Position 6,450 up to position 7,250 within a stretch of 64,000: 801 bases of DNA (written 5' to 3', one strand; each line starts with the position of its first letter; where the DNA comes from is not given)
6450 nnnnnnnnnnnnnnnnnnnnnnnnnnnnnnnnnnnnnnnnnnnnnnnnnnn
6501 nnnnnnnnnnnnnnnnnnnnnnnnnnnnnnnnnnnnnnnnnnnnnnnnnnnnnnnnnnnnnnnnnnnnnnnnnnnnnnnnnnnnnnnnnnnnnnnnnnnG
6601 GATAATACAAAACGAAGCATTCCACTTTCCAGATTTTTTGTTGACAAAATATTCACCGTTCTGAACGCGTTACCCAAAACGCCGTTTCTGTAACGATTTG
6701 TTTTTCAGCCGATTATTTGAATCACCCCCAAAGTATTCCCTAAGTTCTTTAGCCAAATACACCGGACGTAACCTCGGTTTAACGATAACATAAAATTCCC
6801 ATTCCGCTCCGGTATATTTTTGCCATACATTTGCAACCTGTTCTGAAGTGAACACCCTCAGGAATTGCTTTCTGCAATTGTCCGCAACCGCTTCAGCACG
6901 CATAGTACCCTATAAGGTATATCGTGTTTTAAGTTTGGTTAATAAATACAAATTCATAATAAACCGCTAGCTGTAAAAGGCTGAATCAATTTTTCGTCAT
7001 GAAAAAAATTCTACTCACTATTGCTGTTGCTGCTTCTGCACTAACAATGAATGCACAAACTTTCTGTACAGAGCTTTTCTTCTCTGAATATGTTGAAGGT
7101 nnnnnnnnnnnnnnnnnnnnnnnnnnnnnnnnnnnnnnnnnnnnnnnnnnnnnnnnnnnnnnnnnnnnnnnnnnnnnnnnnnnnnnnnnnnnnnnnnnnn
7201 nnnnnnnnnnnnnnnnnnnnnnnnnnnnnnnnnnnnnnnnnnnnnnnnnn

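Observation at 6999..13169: Putative extracellular-DNA degradation and uptake locus: LTD protein – TonB-dependent receptor – T9SS endonuclease I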

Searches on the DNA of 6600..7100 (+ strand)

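Call 64: search_rna_families(source=window, start=6600, end=7100, threshold=evalue, max_evalue=10, show_alignments=3)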
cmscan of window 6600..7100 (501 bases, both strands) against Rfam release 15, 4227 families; matches with E-value up to 10: 6.
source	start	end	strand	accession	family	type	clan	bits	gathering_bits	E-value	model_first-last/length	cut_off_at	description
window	6991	7090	+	RF00476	snosnR61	Gene; snRNA; snoRNA; CD-box;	CL00051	22.2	45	0.41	1-85/85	no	Small nucleolar RNA snR61/Z1/Z11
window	6930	7008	-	RF00280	SNORD51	Gene; snRNA; snoRNA; CD-box;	CL00054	18.3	50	2.2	1-79/79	no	Small nucleolar RNA SNORD51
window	6927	7006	-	RF00479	snosnR71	Gene; snRNA; snoRNA; CD-box;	CL00051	17.6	60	4.7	1-97/97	no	Small nucleolar RNA snR71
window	7051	7100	+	RF03996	mir-3012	Gene; miRNA;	-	16.4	90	4.3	1-60/68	3'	mir-3012 microRNA precursor family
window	6634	6714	+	RF01188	snR56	Gene; snRNA; snoRNA; CD-box;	CL00049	16.4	54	8.7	1-84/84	no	Small nucleolar RNA snR56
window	6786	6874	-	RF00010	RNaseP_bact_a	Gene; ribozyme;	CL00002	6.5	100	8.9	115-204/367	no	Bacterial RNase P class A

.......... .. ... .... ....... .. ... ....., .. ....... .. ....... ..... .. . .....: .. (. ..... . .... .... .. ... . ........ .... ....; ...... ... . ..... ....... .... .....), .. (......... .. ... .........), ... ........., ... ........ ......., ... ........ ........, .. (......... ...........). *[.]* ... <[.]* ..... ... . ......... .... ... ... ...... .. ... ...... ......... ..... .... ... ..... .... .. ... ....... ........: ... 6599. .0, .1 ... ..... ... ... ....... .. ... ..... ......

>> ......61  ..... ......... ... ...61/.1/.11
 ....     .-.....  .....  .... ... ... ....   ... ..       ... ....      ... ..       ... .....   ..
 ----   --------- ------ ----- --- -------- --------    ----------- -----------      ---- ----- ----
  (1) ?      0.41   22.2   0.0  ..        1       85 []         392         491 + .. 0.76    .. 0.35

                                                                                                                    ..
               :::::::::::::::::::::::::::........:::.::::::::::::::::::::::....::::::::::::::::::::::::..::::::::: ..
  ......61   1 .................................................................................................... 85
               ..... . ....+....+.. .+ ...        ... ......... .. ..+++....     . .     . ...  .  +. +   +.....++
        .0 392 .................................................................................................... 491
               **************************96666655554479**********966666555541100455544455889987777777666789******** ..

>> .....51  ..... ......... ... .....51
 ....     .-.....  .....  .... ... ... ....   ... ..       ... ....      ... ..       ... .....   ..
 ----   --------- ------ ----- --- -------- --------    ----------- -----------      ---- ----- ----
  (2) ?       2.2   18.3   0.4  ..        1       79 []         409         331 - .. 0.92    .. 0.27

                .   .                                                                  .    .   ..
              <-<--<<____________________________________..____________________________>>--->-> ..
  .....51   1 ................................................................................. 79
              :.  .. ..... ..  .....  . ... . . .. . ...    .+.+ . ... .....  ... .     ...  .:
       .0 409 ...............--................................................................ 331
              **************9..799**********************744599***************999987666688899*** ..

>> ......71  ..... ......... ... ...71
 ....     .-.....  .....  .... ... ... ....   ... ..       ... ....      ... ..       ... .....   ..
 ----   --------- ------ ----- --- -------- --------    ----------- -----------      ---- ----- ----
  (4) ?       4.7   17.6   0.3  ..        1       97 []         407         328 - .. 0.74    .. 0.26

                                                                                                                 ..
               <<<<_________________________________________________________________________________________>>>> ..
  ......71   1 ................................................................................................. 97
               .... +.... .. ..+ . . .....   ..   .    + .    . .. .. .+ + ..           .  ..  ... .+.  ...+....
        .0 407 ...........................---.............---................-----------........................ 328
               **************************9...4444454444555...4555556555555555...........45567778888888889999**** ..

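Call 83: build_rna_model(alignment_id=A6, structure=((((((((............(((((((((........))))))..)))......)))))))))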
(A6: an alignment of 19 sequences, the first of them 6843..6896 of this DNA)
Model R1 built from alignment A6 (19 sequences, 62 columns); structure: as given.
model positions 58; base pairs 17; branch points 0; effective number of sequences 7.57; information 0.961 bits per position. Calibrated on 0.2 Mb of random sequence (short: E-values are rough).
structure used (alignment columns):
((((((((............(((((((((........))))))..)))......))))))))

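Call 85: search_with_rna_model(model_id=R1, sources=[window, L001, L002, L003, L004, L005, L006, L007, L008, L009, L010, L011, L012, L013, L014, L015, L016, L017, L018, L019, L020, L021, L022, L023, L024, L025, L026, L027, L028, L029, L030, L031, L032, L033, L034, L035, L036, L037, L038, L039, L040, L041, L042, L043, L044, L045, L046, L047, L048, L049, L050, L051, L052, L053, L054, L055, L056, L057, L058, L059, L060, L061, L062, L063, L064, L065, L066, L067, L068, L069, L070, L071, L072, L073, L074, L075, L076, L077, L078, L079, L080], max_evalue=1, make_alignment=true)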
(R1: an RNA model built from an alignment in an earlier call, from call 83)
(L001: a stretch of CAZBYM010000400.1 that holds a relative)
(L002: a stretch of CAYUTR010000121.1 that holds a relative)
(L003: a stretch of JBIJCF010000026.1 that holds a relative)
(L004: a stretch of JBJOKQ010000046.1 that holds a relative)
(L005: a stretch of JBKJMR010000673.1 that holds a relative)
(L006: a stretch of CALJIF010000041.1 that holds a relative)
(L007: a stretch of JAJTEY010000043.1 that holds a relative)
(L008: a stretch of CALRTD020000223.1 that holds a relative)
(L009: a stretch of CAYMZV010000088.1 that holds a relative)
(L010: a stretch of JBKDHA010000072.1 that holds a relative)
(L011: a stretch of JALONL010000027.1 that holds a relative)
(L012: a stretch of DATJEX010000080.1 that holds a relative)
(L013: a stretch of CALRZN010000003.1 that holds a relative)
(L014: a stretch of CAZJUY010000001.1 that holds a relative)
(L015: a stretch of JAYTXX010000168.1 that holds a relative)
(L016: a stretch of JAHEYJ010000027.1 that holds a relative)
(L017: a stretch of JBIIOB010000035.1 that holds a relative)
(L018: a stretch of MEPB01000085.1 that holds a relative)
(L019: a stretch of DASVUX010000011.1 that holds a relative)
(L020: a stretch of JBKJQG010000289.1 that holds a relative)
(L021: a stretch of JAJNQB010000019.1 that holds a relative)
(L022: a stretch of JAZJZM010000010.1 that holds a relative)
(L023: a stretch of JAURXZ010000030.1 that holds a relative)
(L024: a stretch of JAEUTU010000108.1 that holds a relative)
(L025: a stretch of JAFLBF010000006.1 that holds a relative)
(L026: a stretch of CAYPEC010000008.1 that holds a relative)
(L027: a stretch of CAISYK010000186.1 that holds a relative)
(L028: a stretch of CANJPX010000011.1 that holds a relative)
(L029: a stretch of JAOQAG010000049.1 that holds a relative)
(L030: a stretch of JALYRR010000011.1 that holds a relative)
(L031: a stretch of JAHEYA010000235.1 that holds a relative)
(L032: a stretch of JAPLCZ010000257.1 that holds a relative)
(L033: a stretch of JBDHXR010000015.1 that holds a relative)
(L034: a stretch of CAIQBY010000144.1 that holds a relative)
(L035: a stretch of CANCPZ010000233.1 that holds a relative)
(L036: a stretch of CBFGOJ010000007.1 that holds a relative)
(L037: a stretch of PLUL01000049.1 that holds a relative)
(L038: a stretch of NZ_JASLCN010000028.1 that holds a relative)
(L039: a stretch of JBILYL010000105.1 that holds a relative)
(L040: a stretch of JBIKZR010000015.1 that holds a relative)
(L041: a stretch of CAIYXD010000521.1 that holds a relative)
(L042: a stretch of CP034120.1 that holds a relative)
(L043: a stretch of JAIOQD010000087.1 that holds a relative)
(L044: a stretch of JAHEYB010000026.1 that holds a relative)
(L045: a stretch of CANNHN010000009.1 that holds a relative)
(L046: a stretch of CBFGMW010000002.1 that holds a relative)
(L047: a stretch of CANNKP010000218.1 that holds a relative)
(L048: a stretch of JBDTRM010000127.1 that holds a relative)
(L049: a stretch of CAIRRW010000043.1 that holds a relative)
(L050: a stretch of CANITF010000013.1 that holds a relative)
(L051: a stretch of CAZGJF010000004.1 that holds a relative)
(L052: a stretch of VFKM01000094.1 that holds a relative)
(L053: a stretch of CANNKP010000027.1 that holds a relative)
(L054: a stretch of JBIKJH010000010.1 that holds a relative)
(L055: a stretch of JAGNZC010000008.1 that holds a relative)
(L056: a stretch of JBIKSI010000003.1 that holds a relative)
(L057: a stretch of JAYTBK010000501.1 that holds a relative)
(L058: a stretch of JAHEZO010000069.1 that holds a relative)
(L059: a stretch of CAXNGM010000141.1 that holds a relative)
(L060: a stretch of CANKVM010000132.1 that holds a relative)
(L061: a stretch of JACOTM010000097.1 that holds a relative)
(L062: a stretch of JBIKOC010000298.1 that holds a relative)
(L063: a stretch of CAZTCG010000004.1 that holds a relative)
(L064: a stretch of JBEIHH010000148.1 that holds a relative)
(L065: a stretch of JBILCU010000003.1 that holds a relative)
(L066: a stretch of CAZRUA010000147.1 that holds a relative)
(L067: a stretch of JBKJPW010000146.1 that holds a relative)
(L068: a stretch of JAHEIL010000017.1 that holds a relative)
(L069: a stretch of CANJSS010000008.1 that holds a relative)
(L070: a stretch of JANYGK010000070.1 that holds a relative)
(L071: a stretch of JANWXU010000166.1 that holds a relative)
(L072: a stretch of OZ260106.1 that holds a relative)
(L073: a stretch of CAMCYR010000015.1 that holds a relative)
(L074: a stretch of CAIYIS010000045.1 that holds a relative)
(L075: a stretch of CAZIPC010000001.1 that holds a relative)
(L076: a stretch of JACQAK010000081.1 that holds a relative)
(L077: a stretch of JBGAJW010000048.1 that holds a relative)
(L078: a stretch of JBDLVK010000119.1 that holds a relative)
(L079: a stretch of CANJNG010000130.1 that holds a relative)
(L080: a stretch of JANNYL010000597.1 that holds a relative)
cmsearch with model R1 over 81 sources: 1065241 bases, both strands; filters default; matches with E-value up to 1: 46.
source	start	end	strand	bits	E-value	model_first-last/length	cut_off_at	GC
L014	3491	3547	+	70.9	2.5e-15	1-58/58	no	0.39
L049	2827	2888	+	69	8.1e-15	1-58/58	no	0.34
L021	3433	3490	+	68.9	8.7e-15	1-58/58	no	0.36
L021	5884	5940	+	68.5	1.1e-14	1-58/58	no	0.44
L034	921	982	+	68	1.5e-14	1-58/58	no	0.4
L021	3492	3548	+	67.9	1.6e-14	1-58/58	no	0.35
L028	5834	5891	+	67.9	1.6e-14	1-58/58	no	0.47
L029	901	959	+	67.2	2.4e-14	1-58/58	no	0.31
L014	5878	5934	+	66.5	3.9e-14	1-58/58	no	0.37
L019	5940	5997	+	65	9.6e-14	1-58/58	no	0.5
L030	5872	5929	+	64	1.8e-13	1-58/58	no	0.5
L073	2621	2678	+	63.8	2.1e-13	1-58/58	no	0.47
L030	2148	2208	+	63.3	2.8e-13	1-58/58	no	0.3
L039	1149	1206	+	63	3.4e-13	1-58/58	no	0.48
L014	3429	3486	+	62.2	5.8e-13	1-58/58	no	0.34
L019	1400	1459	+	62.1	5.8e-13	1-58/58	no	0.38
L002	2911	2965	+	60.3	1.8e-12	1-58/58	no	0.49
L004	5853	5908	+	59.5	3.1e-12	1-58/58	no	0.45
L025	5874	5937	+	58.8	4.6e-12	1-58/58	no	0.44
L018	5852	5909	+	58.4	5.9e-12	1-58/58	no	0.38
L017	505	568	+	57.7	9.2e-12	1-58/58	no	0.38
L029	5937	5994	+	57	1.4e-11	1-58/58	no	0.53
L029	970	1034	+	56.5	1.9e-11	1-58/58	no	0.38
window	6843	6896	+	54.1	8.9e-11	1-58/58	no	0.5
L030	2074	2132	+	52.1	3e-10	1-58/58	no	0.41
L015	5806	5857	+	43.4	7e-08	1-58/58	no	0.5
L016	5797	5867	+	42.8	9.8e-08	1-58/58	no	0.39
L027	864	945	+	40.2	5e-07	1-58/58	no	0.34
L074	5895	5946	+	39.5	7.8e-07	1-58/58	no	0.35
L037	5632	5709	+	39.2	9.1e-07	1-58/58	no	0.4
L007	3901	3955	+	37.8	2.2e-06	1-58/58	no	0.51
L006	5874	5928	+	36.4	5.4e-06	1-58/58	no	0.53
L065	5921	5967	+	35.9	7.2e-06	1-58/58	no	0.32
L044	5948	5999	+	34.3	1.9e-05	1-58/58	no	0.44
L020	5961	6013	+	33.3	3.8e-05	1-58/58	no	0.51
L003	5874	5928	+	33.1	4.2e-05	1-58/58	no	0.55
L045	5946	5996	+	31.7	9.8e-05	1-58/58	no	0.49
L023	5850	5931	+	31.1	0.00015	1-58/58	no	0.35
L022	5850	5932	+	30.7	0.00018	1-58/58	no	0.37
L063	1928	1974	+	30.1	0.00027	1-58/58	no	0.32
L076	5936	5994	+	29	0.00054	1-58/58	no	0.37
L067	5821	5879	+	26.4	0.0026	1-58/58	no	0.37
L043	5854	5936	+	25.3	0.0052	1-58/58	no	0.39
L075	5914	5972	+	25.1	0.0061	1-58/58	no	0.37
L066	1057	1096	+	21.3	0.065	1-58/58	no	0.52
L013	5853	5916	+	20.6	0.098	1-58/58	no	0.52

Alignment A7: 46 matches aligned to the model, 111 columns, each read 5' to 3' on its own strand. Consensus structure (alignment columns), stored with it:
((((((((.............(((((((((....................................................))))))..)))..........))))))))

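Call 88: search_with_rna_model(model_id=R1, sources=[L081, L082, L083, L084, L085, L086, L087, L088, L089, L090, L091, L092, L093, L094, L095, L096, L097, L098, L099, L100, L101, L102, L103, L104, L105, L106, L107, L108, L109, L110, L111, L112, L113, L114, L115], max_evalue=0.1)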
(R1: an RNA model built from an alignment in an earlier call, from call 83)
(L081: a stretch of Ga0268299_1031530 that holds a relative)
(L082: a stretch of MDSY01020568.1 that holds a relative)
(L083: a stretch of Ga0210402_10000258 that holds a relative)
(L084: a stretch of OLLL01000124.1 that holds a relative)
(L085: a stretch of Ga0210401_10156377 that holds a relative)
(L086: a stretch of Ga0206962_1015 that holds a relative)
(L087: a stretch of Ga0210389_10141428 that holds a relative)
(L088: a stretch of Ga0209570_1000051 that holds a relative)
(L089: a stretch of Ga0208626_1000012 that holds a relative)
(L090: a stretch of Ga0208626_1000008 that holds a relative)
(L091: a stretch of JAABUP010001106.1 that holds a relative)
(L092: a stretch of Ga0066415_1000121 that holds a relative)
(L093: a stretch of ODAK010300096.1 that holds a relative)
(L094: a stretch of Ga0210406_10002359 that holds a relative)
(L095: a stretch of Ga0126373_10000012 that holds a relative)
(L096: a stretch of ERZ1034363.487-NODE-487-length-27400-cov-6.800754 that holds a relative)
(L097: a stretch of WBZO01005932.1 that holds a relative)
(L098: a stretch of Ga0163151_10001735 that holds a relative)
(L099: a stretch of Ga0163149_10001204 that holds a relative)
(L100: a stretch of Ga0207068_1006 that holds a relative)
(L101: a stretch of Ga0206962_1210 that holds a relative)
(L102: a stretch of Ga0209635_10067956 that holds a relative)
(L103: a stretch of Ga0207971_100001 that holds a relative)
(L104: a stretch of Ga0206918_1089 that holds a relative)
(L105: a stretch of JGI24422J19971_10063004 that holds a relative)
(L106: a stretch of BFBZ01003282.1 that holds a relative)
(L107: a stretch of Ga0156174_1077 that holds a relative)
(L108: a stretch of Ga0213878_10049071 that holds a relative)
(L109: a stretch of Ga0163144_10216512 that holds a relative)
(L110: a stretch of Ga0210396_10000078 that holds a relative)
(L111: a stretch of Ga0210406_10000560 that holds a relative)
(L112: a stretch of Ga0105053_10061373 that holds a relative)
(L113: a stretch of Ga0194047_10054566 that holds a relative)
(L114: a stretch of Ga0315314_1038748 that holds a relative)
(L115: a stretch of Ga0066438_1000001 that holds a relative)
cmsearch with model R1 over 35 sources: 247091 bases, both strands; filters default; matches with E-value up to 0.1: 32.
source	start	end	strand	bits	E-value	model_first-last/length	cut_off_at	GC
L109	382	439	+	71.9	3.1e-16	1-58/58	no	0.38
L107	2377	2438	-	68.9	2e-15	1-58/58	no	0.32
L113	670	727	+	67.9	3.8e-15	1-58/58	no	0.47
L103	2470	2528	+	67.9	3.8e-15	1-58/58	no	0.29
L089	2444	2502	-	67.7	4.3e-15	1-58/58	no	0.29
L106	2710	2770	-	66.8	7.3e-15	1-58/58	no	0.34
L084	4345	4402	+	65.6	1.6e-14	1-58/58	no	0.45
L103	2397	2456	+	65.4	1.7e-14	1-58/58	no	0.33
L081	1179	1235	+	63.2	7e-14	1-58/58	no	0.37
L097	10048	10114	+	61.4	2.1e-13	1-58/58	no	0.3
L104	7621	7678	+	61.4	2.1e-13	1-58/58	no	0.43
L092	6950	7004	+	61.3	2.3e-13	1-58/58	no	0.4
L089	2516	2579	-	60.9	2.9e-13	1-58/58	no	0.3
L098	11505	11562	-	60.7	3.2e-13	1-58/58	no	0.36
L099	1378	1435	+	60.7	3.2e-13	1-58/58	no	0.36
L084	4415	4479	+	60.6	3.5e-13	1-58/58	no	0.34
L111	8963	9020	+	60.3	4.4e-13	1-58/58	no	0.47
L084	9393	9450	+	59.2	8.5e-13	1-58/58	no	0.52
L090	5784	5847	-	57.7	2.1e-12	1-58/58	no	0.38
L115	10445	10508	+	57.7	2.1e-12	1-58/58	no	0.38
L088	5789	5857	-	57.1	3.1e-12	1-58/58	no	0.41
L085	822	879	-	53.6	2.7e-11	1-58/58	no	0.47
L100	3486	3541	+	53.3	3.2e-11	1-58/58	no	0.52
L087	1254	1307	+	49.3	4.1e-10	1-58/58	no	0.56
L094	2759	2812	-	49.3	4.1e-10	1-58/58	no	0.56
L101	2743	2796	+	49.3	4.1e-10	1-58/58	no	0.56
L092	6702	6768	-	48.4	6.8e-10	1-58/58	no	0.34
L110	1093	1147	+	48.2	7.8e-10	1-58/58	no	0.44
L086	10456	10510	-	47.4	1.3e-09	1-58/58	no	0.44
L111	1784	1847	+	35.3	2.5e-06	1-58/58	no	0.47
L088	6188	6244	+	34.3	4.5e-06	1-58/58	no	0.42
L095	3852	3890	+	29.2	0.00011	1-58/58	no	0.49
